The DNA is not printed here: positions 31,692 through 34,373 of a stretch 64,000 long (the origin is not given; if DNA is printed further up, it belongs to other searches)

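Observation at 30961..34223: Candidate novel two-gene defence module: 793-aa Zn-ribbon/PD-(D/E)xK-like protein translationally coupled to an 8-TM membrane protein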

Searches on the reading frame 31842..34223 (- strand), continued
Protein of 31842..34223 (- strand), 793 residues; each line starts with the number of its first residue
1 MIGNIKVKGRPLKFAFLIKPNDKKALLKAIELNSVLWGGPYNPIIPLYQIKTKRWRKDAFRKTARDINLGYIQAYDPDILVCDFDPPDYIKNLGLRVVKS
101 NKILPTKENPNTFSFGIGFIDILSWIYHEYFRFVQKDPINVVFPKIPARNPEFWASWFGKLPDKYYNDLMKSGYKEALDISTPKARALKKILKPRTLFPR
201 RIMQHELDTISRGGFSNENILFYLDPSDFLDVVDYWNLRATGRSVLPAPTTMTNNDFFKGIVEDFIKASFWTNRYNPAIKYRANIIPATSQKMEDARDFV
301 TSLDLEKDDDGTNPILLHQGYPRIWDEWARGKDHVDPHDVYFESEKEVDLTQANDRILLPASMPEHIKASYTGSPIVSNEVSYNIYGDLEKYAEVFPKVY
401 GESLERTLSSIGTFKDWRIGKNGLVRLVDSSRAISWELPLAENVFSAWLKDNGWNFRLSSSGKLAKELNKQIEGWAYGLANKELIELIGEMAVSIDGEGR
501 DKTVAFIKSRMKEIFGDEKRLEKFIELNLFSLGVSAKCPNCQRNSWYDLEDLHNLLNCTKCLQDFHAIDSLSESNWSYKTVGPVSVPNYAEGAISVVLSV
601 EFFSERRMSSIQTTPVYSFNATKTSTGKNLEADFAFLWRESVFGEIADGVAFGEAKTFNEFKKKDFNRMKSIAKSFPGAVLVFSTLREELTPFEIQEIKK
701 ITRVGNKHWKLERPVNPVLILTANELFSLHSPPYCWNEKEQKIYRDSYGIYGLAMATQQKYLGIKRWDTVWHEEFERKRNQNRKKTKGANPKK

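Call 51: find_encoding_contigs(protein=P0009, flank=6000, max_places=2)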
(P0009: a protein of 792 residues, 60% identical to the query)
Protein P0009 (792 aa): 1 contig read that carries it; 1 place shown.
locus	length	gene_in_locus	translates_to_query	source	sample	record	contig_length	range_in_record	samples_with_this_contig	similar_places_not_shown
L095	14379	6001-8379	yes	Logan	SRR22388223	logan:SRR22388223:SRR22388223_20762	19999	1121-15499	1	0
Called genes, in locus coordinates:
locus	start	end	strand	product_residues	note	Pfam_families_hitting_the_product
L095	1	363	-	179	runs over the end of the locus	PF00300:His_Phos_1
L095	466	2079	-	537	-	PF00239:Resolvase, PF07508:Recombinase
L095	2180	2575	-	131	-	-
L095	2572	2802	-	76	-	-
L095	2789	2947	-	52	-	-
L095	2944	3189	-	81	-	PF18903:DUF5659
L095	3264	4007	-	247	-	-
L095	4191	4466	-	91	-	-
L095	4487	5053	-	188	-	-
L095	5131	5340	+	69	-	PF13560:HTH_31 (weak), PF12844:HTH_19, PF13443:HTH_26 (weak), PF01381:HTH_3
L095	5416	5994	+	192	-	-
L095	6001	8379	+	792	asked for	-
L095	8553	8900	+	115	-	PF03819:MazG (faint), PF12643:MazG-like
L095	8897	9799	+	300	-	-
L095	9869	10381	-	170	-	-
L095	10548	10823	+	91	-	-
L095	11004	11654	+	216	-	-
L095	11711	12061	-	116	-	-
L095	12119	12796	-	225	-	-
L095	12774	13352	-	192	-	PF04542:Sigma70_r2, PF08281:Sigma70_r4_2, PF04545:Sigma70_r4 (weak)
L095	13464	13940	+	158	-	-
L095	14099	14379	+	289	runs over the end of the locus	-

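Call 52: find_encoding_contigs(protein=P0010, flank=6000, max_places=2)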
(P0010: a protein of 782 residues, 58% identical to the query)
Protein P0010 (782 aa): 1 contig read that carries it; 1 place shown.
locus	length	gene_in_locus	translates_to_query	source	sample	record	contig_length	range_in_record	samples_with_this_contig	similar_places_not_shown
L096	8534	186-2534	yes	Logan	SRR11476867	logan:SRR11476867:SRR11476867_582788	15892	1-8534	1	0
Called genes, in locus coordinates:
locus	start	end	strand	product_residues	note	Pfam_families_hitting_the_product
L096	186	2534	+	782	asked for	-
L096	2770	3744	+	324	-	PF00589:Phage_integrase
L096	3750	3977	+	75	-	PF12728:HTH_17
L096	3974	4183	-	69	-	PF13560:HTH_31, PF12844:HTH_19, PF01381:HTH_3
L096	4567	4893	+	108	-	-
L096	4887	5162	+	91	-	-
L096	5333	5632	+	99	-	-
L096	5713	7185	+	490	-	PF12161:HsdM_N, PF02384:N6_Mtase, PF07669:Eco57I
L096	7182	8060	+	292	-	PF18144:SMODS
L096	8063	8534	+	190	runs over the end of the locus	PF18186:SLATT_4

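Call 69: search_protein_representatives(alignment_id=A1)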
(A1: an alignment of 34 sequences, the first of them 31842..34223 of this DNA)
Query: 34 sequences, 816 profile positions. Proteins with E-value up to 0.001 (for the whole library): 3283; up to 1e-10: 1993; up to 1e-30: 891. The best 150 are listed.
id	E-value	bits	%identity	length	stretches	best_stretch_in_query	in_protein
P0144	0.0e+00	1249.0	-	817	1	1-809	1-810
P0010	0.0e+00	1090.1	-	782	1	1-808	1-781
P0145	0.0e+00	1063.5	-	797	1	1-811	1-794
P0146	0.0e+00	1047.2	-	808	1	1-810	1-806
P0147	0.0e+00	1032.9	-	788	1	6-804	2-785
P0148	6.3e-292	986.9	-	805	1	1-808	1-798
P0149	8.8e-292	986.4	-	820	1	1-807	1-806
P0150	5.8e-290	980.4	-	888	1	111-804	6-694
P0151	5.9e-289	977.1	-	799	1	12-806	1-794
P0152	5.6e-288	973.8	-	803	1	1-812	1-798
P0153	6.5e-281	950.5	-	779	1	16-804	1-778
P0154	1.8e-279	945.7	-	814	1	1-809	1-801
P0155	4.1e-276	934.6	-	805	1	1-810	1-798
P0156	1.1e-273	926.6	-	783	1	1-811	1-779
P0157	3.6e-268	908.3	-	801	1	1-809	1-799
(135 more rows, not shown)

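Call 78: find_related_loci(query=A1, collection=viral_contigs, flank=6000)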
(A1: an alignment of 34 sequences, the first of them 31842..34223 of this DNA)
Query A1 (793 aa) in viral_contigs; peptide patterns used: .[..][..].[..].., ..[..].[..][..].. (x = any residue, [..] = any of these).
133 stretches matched a pattern, but none encodes a relative of the query by tblastn (E <= 1e-3).

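Call 84: search_protein_families(library=pfam, proteins=[L094:2493-3347:+], max_evalue=0.01)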
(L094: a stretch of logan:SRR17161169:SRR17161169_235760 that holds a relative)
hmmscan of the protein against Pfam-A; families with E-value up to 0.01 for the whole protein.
L094:2493-3347:+ (285 aa): 0 families

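Call 86: find_encoding_contigs(protein=P0005, flank=5000, max_places=1)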
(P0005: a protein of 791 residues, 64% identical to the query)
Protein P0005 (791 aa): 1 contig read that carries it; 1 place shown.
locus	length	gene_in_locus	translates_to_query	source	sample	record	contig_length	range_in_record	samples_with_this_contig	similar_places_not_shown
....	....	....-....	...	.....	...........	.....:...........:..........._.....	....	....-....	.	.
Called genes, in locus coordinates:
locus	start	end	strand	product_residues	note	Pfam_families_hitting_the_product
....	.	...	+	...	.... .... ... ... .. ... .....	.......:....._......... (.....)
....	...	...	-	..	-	-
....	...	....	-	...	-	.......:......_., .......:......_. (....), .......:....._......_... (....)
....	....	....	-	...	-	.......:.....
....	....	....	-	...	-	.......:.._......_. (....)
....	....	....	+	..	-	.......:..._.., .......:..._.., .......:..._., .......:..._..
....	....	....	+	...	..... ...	-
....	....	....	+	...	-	-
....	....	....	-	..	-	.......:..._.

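Call 87: find_encoding_contigs(protein=P0008, flank=5000, max_places=1)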
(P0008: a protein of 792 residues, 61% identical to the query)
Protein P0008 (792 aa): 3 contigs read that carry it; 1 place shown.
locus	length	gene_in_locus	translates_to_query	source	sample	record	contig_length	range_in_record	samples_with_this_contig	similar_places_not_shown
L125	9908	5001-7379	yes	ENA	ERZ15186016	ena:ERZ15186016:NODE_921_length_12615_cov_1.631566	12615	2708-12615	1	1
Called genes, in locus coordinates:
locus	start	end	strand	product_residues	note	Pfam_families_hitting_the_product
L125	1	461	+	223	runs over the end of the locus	-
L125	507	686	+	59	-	-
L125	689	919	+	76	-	PF18903:DUF5659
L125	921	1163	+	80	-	-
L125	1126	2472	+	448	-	-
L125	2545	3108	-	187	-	-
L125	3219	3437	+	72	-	PF13560:HTH_31, PF12844:HTH_19, PF13413:HTH_25 (faint), PF13443:HTH_26, PF01381:HTH_3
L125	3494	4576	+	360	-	PF10502:Peptidase_S26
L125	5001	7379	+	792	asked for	-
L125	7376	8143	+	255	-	-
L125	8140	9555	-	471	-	-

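Call 89: search_protein_families(library=padloc, proteins=[L094:2493-3347:+, L125:7376-8140:+, L001:10512-11279:+, L095:8897-9796:+], max_evalue=0.01)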
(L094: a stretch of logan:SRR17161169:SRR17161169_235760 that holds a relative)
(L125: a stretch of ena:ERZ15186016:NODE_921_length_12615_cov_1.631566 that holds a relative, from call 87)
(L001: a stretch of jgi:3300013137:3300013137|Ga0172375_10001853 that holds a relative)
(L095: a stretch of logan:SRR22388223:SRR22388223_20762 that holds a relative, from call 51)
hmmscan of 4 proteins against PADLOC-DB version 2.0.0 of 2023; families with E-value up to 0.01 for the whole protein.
L094:2493-3347:+ (285 aa): 0 families

L125:7376-8140:+ (255 aa): 0 families

L001:10512-11279:+ (256 aa): 0 families

L095:8897-9796:+ (300 aa): 5 families
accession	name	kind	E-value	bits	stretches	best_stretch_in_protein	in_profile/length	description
PDLC03656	mREase_IV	-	2.3e-11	42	1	208-289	178-259/277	Type IV methyl-directed restriction enzyme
PDLC03662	mREase_IV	-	1.1e-07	28.8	1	160-290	404-539/560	Type IV methyl-directed restriction enzyme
PDLC00644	ZorE2|ZorE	-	0.0011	16.7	1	223-283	179-236/267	HNH endonuclease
PDLC00642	ZorE2|ZorE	-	0.0012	16.4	1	225-282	203-255/283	HNH endonuclease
PDLC00643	ZorE2|ZorE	-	0.008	13.5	0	225-282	205-258/282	HNH endonuclease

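Call 93: fold_search(model_id=the predicted structure, library=pdb)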
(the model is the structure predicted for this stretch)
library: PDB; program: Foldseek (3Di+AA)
matches with E <= 10: 546; with E <= 0.001: 1
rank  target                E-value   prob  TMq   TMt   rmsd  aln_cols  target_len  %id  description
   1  9u49_A                1.7e-05  1.00  0.20  0.35  18.5       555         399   10  crystal structure of Cdn1 in complex with cA4 (released 2026-02-04)
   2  6xl1_A                2.1e-03  0.82  0.15  0.28  20.9       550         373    8  crystal structure of cA4-activated Card1(D294N) (released 2020-12-30)
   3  6wxw_A                3.4e-03  0.54  0.13  0.24  21.9       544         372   10  crystal structure of apo Card1 (released 2020-12-30)
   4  3l8c_B                4.7e-03  0.20  0.09  0.13  18.6       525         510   10  Structure of probable D-alanine--poly(phosphoribitol) ligase subunit-1 from Streptococcus pyogenes (released 2010-01-19)
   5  3l8c_A                5.6e-03  0.25  0.10  0.15  19.6       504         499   10  Structure of probable D-alanine--poly(phosphoribitol) ligase subunit-1 from Streptococcus pyogenes (released 2010-01-19)
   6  4f0q_D                1.7e-02  0.96  0.12  0.20  10.5       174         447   14  MspJI Restriction Endonuclease - P21 Form (released 2012-08-08)
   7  4f0p_C                1.8e-02  0.54  0.11  0.17  21.7       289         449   10  MspJI Restriction Endonuclease - P31 Form (released 2012-08-08)
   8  4f0p_A                3.0e-02  0.85  0.09  0.15  10.0       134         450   13  MspJI Restriction Endonuclease - P31 Form (released 2012-08-08)
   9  3lgx_B                3.3e-02  0.13  0.09  0.13  18.2       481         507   10  Structure of probable D-alanine-poly(phosphoribitol) ligase subunit-1 from Streptococcus pyogenes with ATP (released 2010-03-02)
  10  4d56                  3.7e-02  0.14  0.11  0.16  18.7       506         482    9  Understanding bi-specificity of A-domains (released 2015-07-01)
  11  5d6j_A                4.9e-02  0.06  0.10  0.12  26.5       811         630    8  Crystal structure of a mycobacterial protein (released 2016-03-02)
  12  4f0p_B                5.5e-02  0.77  0.09  0.15   9.6       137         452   13  MspJI Restriction Endonuclease - P31 Form (released 2012-08-08)
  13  3e2p_A                6.1e-02  0.16  0.10  0.17  13.6       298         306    9  Catalytic subunit of M. Jannaschii aspartate transcarbamoylase in an orthorhombic crystal form (released 2009-03-10)
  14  4d4i                  6.5e-02  0.09  0.10  0.14  19.1       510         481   10  Understanding bi-specificity of A-domains (released 2015-07-01)
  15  3e2p_K                7.7e-02  0.15  0.10  0.18  13.6       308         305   10  Catalytic subunit of M. Jannaschii aspartate transcarbamoylase in an orthorhombic crystal form (released 2009-03-10)
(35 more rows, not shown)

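Call 103: search_dna_similar(query=window:31842-34223:-, collection=plasmids, mode=protein, max_rows=15)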
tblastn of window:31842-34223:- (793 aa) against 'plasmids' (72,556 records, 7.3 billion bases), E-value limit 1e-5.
Records with a match: 1; places in all: 1; records where one place covers at least 80% of the query: 1.
Best place of each record, by identity: <60% 1.
By first word of the organism name: Photobacterium 1.
By predicted mobility (MOB-suite, as given by PLSDB): non-mobilizable 1.
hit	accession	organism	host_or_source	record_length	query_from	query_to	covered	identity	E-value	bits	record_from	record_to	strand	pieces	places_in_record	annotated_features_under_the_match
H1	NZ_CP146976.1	Photobacterium damselae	-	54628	4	767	96%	26.9%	1e-54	213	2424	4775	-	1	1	hypothetical protein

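Call 104: search_dna_similar(query=window:31842-34223:-, collection=phages, mode=protein, max_rows=10)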
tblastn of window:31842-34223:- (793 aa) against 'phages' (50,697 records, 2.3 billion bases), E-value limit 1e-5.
No match.

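Call 105: get_annotated_region(hit=H1, flank=9000)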
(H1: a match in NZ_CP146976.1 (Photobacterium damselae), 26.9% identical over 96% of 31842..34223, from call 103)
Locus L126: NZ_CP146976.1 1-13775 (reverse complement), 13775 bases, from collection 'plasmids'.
description: Photobacterium damselae subsp. damselae strain WMD-P3 plasmid pWMD-P3-2, complete sequence
organism: Photobacterium damselae (NCBI taxid 85581)
taxonomy: Bacteria; Pseudomonadota; Gammaproteobacteria; Vibrionales; Vibrionaceae; Photobacterium; Photobacterium damselae
host: -; source: -; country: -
typing (MOB-suite, as given by PLSDB): non-mobilizable
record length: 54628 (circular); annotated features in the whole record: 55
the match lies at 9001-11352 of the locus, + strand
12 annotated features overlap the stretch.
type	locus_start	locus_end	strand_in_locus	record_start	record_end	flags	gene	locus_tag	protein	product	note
CDS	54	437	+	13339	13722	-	-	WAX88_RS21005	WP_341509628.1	H-NS family nucleoid-associated regulatory protein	GO:0006355 - regulation of DNA-templated transcription [Evidence IEA]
CDS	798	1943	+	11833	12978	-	-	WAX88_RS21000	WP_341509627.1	PAAR domain-containing protein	-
CDS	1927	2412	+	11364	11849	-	-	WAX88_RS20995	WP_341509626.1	hypothetical protein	-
CDS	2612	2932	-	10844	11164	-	-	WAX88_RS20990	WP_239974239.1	hypothetical protein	-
CDS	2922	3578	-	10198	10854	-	-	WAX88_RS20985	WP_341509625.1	AAA family ATPase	-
CDS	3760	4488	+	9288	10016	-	-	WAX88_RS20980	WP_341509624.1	hypothetical protein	-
CDS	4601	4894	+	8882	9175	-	-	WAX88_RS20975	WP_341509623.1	hypothetical protein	-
CDS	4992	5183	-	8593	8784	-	-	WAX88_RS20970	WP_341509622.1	hypothetical protein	-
CDS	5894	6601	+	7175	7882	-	-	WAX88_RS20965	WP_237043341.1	hypothetical protein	-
CDS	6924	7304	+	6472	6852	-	-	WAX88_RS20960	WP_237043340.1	hypothetical protein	-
CDS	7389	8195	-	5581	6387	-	-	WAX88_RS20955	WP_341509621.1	DUF4238 domain-containing protein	-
CDS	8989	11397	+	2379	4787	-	-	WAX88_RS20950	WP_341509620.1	hypothetical protein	-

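Call 107: search_solved_structures(query=L094:2493-3347:+, max_evalue=1)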
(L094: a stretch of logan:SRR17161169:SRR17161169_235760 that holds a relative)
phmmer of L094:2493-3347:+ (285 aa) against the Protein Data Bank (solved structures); distinct sequences matched with E-value up to 1: 4.
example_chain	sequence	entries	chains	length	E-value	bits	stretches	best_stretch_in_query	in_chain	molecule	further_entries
5zvk_A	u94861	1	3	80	0.13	15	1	4-59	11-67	Human Coronavirus MERS HR1 motif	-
28op_K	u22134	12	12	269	0.21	14.3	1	4-89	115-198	Centromere protein K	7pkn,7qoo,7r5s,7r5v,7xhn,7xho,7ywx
4mod_A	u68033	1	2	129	0.24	14.1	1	4-59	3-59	HR1 of S protein, LINKER, HR2 of S protein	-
4njl_A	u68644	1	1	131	0.25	14.1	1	4-59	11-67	S protein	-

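Call 108: search_solved_structures(query=L125:7376-8140:+, max_evalue=1)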
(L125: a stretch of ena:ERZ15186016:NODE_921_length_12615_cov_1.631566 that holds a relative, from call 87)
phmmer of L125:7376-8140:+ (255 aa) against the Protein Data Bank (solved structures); distinct sequences matched with E-value up to 1: 1.
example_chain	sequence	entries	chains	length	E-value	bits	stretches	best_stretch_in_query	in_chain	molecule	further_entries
8bv8_A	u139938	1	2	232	0.59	12.8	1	30-73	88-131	Methylcarbamoylase mom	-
